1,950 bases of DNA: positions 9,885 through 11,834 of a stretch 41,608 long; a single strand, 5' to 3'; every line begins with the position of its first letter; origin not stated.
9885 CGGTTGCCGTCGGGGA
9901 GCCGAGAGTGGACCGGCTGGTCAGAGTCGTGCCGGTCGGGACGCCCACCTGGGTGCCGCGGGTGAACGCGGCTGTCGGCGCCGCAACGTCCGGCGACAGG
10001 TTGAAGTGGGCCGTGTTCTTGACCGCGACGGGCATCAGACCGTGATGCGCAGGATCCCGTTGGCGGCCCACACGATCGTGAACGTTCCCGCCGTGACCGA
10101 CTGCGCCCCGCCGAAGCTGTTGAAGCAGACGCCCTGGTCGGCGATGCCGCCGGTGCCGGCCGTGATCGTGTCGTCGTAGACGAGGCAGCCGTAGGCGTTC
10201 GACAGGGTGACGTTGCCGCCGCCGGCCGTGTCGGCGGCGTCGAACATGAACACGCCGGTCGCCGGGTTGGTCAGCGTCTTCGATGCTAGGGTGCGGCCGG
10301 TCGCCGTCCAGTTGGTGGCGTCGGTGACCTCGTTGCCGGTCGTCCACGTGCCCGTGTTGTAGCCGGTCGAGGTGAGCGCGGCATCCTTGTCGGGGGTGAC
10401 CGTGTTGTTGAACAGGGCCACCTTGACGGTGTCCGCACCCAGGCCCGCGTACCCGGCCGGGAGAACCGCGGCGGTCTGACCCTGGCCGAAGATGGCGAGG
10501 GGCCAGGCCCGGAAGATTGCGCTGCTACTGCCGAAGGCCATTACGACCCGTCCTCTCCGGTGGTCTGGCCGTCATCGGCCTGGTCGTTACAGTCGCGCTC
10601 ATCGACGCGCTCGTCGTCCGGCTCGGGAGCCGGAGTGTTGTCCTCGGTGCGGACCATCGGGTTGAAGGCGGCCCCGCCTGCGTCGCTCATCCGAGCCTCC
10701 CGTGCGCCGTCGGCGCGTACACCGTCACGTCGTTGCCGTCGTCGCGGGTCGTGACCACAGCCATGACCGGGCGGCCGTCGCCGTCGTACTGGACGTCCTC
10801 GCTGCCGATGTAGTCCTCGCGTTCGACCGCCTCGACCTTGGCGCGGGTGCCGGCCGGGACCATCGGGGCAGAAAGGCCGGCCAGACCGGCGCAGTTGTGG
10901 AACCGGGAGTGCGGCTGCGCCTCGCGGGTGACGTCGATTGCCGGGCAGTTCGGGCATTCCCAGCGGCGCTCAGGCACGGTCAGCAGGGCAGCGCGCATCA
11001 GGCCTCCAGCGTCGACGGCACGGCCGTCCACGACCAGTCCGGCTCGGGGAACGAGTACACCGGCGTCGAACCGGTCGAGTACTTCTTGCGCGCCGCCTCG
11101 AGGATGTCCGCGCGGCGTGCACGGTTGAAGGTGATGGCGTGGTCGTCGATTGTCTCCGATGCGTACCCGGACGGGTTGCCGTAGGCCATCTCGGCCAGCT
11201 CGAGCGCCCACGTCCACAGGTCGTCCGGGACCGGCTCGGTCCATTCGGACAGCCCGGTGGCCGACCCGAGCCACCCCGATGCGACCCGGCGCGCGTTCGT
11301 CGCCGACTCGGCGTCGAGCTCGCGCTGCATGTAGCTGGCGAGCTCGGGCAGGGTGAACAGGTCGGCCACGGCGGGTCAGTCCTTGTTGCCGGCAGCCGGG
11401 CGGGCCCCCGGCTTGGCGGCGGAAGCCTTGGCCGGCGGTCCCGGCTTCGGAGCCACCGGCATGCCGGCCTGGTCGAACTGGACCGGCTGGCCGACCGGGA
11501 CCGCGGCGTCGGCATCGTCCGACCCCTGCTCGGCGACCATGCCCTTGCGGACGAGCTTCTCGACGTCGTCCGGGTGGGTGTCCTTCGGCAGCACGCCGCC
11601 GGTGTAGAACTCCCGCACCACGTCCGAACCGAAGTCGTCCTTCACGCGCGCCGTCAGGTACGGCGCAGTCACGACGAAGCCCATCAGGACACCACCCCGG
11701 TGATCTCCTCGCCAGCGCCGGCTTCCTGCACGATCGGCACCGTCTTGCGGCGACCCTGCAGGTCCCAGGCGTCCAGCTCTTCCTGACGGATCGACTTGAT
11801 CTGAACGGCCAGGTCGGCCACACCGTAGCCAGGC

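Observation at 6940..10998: Fibre, beta-helix and DUF4082-like genes sit inside the head-to-neck module, while the tail-tip module is minimal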

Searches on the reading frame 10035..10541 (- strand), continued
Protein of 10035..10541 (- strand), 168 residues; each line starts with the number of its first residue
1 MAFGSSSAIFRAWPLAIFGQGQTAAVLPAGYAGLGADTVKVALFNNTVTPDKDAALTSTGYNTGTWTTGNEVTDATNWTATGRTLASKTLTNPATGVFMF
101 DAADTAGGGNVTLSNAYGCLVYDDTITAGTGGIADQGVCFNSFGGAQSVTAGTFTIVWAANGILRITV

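Call 70: search_dna_similar(query=L006:5186-5620:+, collection=phages, mode=protein, max_rows=45, max_evalue=0.001, rows=spread)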
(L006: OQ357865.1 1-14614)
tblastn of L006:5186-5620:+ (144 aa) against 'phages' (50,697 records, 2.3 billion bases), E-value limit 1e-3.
Records with a match: 378; places in all: 385; records where one place covers at least 80% of the query: 338.
Best place of each record, by identity: >=99% 1; <60% 377.
By first word of the organism name: Mycobacterium 224; Caulobacter 39; Pseudomonas 37; Gordonia 32; Brevundimonas 8; Roseobacter 5; Caudoviricetes 5; Rhodococcus 4; Xanthomonas 4; Bertelyvirus 2; and 14 more.
By host as written in the record: Mycobacterium smegmatis mc2 155 142; Gordonia terrae 3612 28; Mycobacterium smegmatis mc#155 25; Caulobacter vibrioides CB15 22; Mycobacterium smegmatis mc2155 19; Pseudomonas aeruginosa 17; - 16; Mycobacterium sp. 8; and 60 more.
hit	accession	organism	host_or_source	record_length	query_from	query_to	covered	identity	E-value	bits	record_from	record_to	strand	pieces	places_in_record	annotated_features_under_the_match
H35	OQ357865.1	Satellite phage MiniFlayer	Streptomyces mirabilis NRRL B-2400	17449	1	144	100%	100.0%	8e-89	287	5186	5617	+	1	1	6: hypothetical protein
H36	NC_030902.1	Gordonia phage GMA1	Gordonia malaquae strain BEN700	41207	3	144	99%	57.0%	4e-42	153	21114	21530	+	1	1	hypothetical protein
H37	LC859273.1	Rhodococcus phage ReT1v-1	Prescottella equi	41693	4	144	98%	51.8%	5e-38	141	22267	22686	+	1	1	hypothetical protein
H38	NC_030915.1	Gordonia phage Orchid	Gordonia terrae 3612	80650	10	144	94%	53.7%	1e-37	140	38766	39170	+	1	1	37: hypothetical protein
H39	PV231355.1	Caulobacter phage RBC11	Caulobacter vibrioides CB15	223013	1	133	92%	52.6%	7e-30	118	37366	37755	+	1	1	hypothetical protein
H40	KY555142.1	Caulobacter phage Ccr10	Caulobacter crescentus NA1000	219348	1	133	92%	52.6%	1e-29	117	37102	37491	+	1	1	hypothetical protein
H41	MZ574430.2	Caulobacter phage C2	Caulobacter vibrioides CB15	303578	1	132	92%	53.0%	8e-29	115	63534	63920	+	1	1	hypothetical protein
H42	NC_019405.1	Caulobacter phage phiCbK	Caulobacter vibrioides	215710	1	133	92%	51.9%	4e-29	116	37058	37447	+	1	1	hypothetical protein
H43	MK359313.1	Gordonia phage Vasanti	Gordonia terrae 3612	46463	3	144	99%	48.3%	5e-31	121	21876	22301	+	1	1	26: hypothetical protein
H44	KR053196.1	Tsukamurella phage TPA4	Tsukamurella paurometabola strain CON55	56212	3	144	99%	45.6%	9e-32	124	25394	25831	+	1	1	hypothetical protein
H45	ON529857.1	Brevundimonas phage vB_BpoS-Kikimora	Brevundimonas pondensis LVF1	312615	1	133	92%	41.9%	1e-17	83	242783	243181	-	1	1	hypothetical protein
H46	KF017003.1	Mycobacterium phage Jabbawokkie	Mycobacterium smegmatis mc2 155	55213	1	137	95%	37.9%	5e-5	47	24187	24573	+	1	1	29: hypothetical protein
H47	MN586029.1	Mycobacterium phage Hannaconda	Mycobacterium smegmatis mc#155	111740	1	137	95%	36.4%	9e-5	47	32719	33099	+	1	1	36: hypothetical protein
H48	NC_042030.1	Mycobacterium phage Yoshi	Mycobacterium smegmatis mc2 155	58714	1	137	95%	35.7%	3e-4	45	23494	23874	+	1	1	27: hypothetical protein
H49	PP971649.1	Mycolicibacterium phage phi1_186019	Mycolicibacterium smegmatis strain MC2 ...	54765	5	137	92%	36.0%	4e-5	47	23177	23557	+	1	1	hypothetical protein (x2)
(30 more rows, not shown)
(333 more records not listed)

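Call 80: search_protein_families(library=ncbifam, proteins=[window:10035-10541:-], max_evalue=0.1)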
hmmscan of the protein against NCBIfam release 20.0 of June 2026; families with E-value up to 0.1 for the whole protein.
window:10035-10541:- (168 aa): 0 families

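Call 89: find_related_loci(query=window:10035-10541:-, collection=genome_contigs, flank=10000)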
Query window:10035-10541:- (168 aa) in genome_contigs; peptide patterns used: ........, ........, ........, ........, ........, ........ (x = any residue, [..] = any of these).
59 stretches matched a pattern; 9 encode a relative of the query (tblastn E <= 1e-3); 9 distinct loci.
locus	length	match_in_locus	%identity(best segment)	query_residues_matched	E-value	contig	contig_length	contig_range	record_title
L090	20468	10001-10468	66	5-168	7e-66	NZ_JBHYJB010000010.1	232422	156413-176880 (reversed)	Streptomyces sp. NPDC059009 NPDC059009_T48_D2.ctg-0010, whole genome shotgun sequence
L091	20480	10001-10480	60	1-166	5e-59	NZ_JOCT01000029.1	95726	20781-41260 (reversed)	Streptomyces sp. NRRL S-455 contig29.1, whole genome shotgun sequence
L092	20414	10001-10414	70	28-167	7e-57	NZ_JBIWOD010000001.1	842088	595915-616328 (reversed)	Streptomyces sp. NPDC101227 NPDC101227_277_G8.ctg-0001, whole genome shotgun sequence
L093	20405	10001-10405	72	31-168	1e-56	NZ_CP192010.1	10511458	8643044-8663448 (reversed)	Dactylosporangium sp. CA-052675 chromosome, complete genome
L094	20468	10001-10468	58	5-167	2e-54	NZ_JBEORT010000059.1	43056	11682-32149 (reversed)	Streptomyces sp. NPDC126497 NPDC126497_218_D2.ctg-0066, whole genome shotgun sequence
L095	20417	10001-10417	62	30-167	4e-53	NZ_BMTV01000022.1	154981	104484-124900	Streptomyces roseolus strain JCM 4411 sequence22, whole genome shotgun sequence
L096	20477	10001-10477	56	5-168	1e-52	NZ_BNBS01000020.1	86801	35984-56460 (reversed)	Streptomyces hydrogenans strain JCM 4771 sequence020, whole genome shotgun sequence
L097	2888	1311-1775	54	5-168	6e-48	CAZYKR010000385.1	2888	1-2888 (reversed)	MAG TPA_asm: uncultured Iamiaceae bacterium isolate SRP292972_co1_123 genome assembly, contig: NODE_14221_length_2888_co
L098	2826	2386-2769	47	36-168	2e-30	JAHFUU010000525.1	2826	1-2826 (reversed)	MAG: Microthrixaceae bacterium isolate nzgw87 NODE_120444_length_2827_cov_1.654102, whole genome shotgun sequence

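Call 99: search_protein_families(library=phrogs, proteins=[L018:1098-2975:+, L018:2968-6066:+, L018:6187-8046:+, L018:8092-8991:+, L018:9002-9700:+, L018:10733-11524:+, L018:11521-12024:+, L016:11869-12207:+, L016:13594-14211:+, L016:14249-14677:+], max_evalue=0.001)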
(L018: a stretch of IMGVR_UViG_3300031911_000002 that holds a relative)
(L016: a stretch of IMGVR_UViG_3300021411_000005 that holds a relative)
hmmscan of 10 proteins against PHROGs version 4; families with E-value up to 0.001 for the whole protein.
L018:1098-2975:+ (625 aa): 1 family
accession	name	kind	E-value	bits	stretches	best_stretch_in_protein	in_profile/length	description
phrog_776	-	head and packaging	8.2e-132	442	1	28-537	14-534/620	portal protein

L018:2968-6066:+ (1032 aa): 7 families
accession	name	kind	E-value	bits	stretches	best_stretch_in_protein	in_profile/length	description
phrog_859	-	head and packaging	2.7e-86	291.8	1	616-1026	371-761/807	portal protein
phrog_21470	-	unknown function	3.2e-86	291.1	1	623-1004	25-407/500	-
phrog_18402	-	head and packaging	2.5e-73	248.9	2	821-1000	19-193/861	head maturation protease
phrog_29860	-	head and packaging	2.9e-45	156.1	1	824-1000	21-197/405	virion structural protein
phrog_2659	-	DNA, RNA and nucleotide metabolism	9.8e-29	100.9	1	24-202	722-885/891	RNA ligase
phrog_14859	-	DNA, RNA and nucleotide metabolism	3.4e-06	27.3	1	31-164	58-181/373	RNA ligase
phrog_595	-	head and packaging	1.8e-05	25.3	1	348-472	187-302/513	head maturation protease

L018:6187-8046:+ (619 aa): 2 families
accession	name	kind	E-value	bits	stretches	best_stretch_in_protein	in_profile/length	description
phrog_777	-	head and packaging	4.7e-109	367.2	1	31-616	4-575/580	major head protein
phrog_20604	-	head and packaging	7e-08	33.7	1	273-319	3-49/76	virion structural protein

L018:8092-8991:+ (299 aa): 1 family
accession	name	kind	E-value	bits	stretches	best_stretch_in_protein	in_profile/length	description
phrog_779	-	unknown function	3.1e-38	132.6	1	11-294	17-272/284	-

L018:9002-9700:+ (232 aa): 1 family
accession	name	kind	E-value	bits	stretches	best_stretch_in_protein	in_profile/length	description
phrog_792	-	tail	5.8e-39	135.3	1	7-231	4-228/350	major tail protein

L018:10733-11524:+ (263 aa): 1 family
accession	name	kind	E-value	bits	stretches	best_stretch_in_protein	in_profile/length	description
phrog_783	-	connector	4.9e-69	233.5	1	7-258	2-251/254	head-tail adaptor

L018:11521-12024:+ (167 aa): 1 family
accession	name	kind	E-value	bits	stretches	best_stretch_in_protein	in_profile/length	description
phrog_810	-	unknown function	2.7e-12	48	1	34-164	45-180/180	-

L016:11869-12207:+ (112 aa): 0 families

L016:13594-14211:+ (205 aa): 0 families

L016:14249-14677:+ (142 aa): 0 families

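Call 104: search_protein_representatives(protein=window:10035-10541:-)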
Query: 168 residues. Proteins with E-value up to 0.001 (for the whole library): 485; up to 1e-10: 177; up to 1e-30: 14. The best 150 are listed.
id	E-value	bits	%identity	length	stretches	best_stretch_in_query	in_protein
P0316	1.3e-45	171.7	65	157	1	35-167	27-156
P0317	6.7e-43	162.8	59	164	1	16-168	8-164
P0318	1.6e-42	161.6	62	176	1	1-165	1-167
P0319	8.0e-40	152.8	56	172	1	5-168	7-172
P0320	3.2e-38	147.6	62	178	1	14-167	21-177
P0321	7.5e-36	139.9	56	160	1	33-167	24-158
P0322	9.2e-36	139.6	56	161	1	26-168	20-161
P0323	1.9e-34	135.3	52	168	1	7-168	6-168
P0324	2.8e-34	134.8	51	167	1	5-168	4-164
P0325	5.5e-34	133.9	55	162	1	6-168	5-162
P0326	3.5e-33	131.2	58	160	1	32-167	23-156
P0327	2.0e-31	125.5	49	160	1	6-167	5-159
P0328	4.2e-31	124.5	56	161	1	35-168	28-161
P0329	8.2e-31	123.5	54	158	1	34-164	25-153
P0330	3.6e-30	121.5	55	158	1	33-167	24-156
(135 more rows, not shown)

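Call 107: search_protein_families(library=pfam, proteins=[L017:7328-8092:+, L017:8102-8578:+, L092:10571-11146:+, L092:11224-11973:+, L092:11983-12477:+, L090:8444-8770:+, L090:9264-9677:+, L090:10475-10864:+, L090:10869-12629:+], max_evalue=0.01)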
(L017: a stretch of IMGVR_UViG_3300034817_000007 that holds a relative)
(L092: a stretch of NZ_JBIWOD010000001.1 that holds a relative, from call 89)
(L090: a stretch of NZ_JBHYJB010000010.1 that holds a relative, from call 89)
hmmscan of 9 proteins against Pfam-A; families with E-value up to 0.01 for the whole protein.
L017:7328-8092:+ (254 aa): 0 families

L017:8102-8578:+ (158 aa): 0 families

L092:10571-11146:+ (191 aa): 0 families

L092:11224-11973:+ (249 aa): 0 families

L092:11983-12477:+ (164 aa): 0 families

L090:8444-8770:+ (108 aa): 1 family
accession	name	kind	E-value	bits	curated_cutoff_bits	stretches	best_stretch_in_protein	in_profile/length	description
PF23148.1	Gp77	-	8.5e-29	100.4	27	1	25-104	1-84/84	Podophage GP4 fiber-tail adaptor protein gp77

L090:9264-9677:+ (137 aa): 0 families

L090:10475-10864:+ (129 aa): 0 families

L090:10869-12629:+ (586 aa): 2 families
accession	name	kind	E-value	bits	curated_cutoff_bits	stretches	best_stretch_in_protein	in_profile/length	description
PF13472.12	Lipase_GDSL_2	-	2.3e-07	31.9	32.9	1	268-352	98-177/178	GDSL-like Lipase/Acylhydrolase family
PF00657.28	Lipase_GDSL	-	0.004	17.8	23.6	0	290-358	137-208/208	GDSL-like Lipase/Acylhydrolase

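Call 109: search_protein_families(library=pfam, proteins=[L048:6211-6486:+, L033:816-1214:+, L020:13578-13916:+, L032:6998-7318:+, L086:8307-8642:+, L030:6995-7534:+, L040:16499-17014:+, L058:4850-6310:+, L006:9999-10334:+], max_evalue=0.05)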
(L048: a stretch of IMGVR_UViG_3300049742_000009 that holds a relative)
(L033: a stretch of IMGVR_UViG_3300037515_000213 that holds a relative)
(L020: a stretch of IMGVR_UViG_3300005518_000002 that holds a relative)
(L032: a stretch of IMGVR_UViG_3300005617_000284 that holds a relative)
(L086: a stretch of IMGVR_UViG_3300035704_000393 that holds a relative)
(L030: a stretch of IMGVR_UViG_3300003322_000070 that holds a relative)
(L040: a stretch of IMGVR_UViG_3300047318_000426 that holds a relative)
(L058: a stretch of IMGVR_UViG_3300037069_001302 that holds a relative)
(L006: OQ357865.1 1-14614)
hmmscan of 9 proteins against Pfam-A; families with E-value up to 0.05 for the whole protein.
L048:6211-6486:+ (91 aa): 2 families
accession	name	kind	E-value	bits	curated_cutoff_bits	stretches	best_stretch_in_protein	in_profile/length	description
PF23148.1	Gp77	-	2.1e-28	99.1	27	1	8-87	1-84/84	Podophage GP4 fiber-tail adaptor protein gp77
PF09207.16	Yeast-kill-tox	-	0.017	16.2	23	1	9-74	11-70/87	Yeast killer toxin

L033:816-1214:+ (132 aa): 0 families

L020:13578-13916:+ (112 aa): 1 family
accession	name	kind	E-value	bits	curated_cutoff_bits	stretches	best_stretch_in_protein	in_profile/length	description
PF10651.15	BppU_N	-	0.0018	18.4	23.1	1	30-103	42-116/142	BppU N-terminal domain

L032:6998-7318:+ (106 aa): 0 families

L086:8307-8642:+ (111 aa): 0 families

L030:6995-7534:+ (179 aa): 0 families

L040:16499-17014:+ (171 aa): 1 family
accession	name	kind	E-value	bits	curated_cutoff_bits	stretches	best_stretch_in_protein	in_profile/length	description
PF16164.10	VWA_N2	-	0.022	15.3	27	1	17-83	3-68/79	VWA N-terminal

L058:4850-6310:+ (486 aa): 1 family
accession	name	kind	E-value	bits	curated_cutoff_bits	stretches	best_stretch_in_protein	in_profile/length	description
PF13204.13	Apiosidase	-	2.9e-17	63.7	26.5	1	16-309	6-274/320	Apiosidase-like, catalytic domain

L006:9999-10334:+ (111 aa): 0 families

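Call 110: search_protein_families(library=pfam, alignment_id=A2, max_evalue=1)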
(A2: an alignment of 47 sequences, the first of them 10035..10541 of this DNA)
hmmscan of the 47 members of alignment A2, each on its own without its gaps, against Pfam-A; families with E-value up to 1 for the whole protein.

A. member 1, window:10035-10541:- (168 aa): 0 families

B. families by the number of members that match (of 47 scanned): 10 families
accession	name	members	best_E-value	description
PF15559.11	DUF4660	6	0.057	Domain of unknown function (DUF4660)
PF07833.16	Cu_amine_oxidN1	3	0.045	Copper amine oxidase N-terminal domain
PF19816.4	DUF6299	2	0.071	Family of unknown function (DUF6299)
PF16983.11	MFS_MOT1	1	0.11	Molybdate transporter of MFS superfamily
PF00959.24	Phage_lysozyme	1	0.12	Phage lysozyme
PF02980.22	FokI_dom_2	1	0.12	FokI, recognition domain, subdomain 2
PF16167.10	DUF4871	1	0.15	Domain of unknown function (DUF4871)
PF13480.13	Acetyltransf_6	1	0.15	Acetyltransferase (GNAT) domain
PF02407.22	Viral_Rep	1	0.18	Putative viral replication protein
PF12019.13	GspH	1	0.43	Type II transport protein GspH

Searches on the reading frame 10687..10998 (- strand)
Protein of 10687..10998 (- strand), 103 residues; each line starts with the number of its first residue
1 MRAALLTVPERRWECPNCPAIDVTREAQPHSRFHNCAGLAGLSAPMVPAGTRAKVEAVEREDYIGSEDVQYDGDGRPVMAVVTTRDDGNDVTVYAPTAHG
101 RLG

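Call 10: search_protein_families(library=pfam, proteins=[window:10687-10998:-], max_evalue=0.1)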
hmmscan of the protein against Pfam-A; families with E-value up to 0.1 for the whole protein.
window:10687-10998:- (103 aa): 0 families

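Call 11: search_protein_families(library=phrogs, proteins=[window:10687-10998:-], max_evalue=0.01)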
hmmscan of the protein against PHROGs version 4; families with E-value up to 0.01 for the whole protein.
window:10687-10998:- (103 aa): 0 families

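Call 80: search_protein_families(library=ncbifam, proteins=[window:10687-10998:-], max_evalue=0.1)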
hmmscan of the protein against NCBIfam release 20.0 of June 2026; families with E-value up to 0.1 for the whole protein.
window:10687-10998:- (103 aa): 0 families

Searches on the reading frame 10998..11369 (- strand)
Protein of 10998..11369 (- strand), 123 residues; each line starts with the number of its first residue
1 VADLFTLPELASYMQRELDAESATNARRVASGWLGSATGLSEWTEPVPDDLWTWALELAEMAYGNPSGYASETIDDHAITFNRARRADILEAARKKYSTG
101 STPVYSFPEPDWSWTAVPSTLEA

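Call 10: search_protein_families(library=pfam, proteins=[window:10998-11369:-], max_evalue=0.1)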
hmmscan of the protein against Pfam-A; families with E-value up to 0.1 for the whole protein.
window:10998-11369:- (123 aa): 0 families

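Call 11: search_protein_families(library=phrogs, proteins=[window:10998-11369:-], max_evalue=0.01)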
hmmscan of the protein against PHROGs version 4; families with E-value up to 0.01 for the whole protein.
window:10998-11369:- (123 aa): 2 families
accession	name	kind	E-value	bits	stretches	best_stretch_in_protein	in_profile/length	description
phrog_442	-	connector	8.1e-05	23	1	43-94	203-254/270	head-tail adaptor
phrog_38872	-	unknown function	0.0057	16.7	1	18-75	159-216/422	-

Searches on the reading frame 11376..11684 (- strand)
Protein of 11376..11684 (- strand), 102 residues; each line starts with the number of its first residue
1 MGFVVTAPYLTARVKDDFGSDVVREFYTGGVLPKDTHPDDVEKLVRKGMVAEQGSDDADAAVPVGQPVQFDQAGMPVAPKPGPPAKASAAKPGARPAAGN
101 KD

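Call 10: search_protein_families(library=pfam, proteins=[window:11376-11684:-], max_evalue=0.1)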
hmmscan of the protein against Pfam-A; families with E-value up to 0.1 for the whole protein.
window:11376-11684:- (102 aa): 0 families

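Call 11: search_protein_families(library=phrogs, proteins=[window:11376-11684:-], max_evalue=0.01)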
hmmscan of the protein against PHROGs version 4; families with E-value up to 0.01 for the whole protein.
window:11376-11684:- (102 aa): 1 family
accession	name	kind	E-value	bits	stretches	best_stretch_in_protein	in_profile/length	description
phrog_2322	-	connector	6.4e-05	24.6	1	1-99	2-93/126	head-tail connector protein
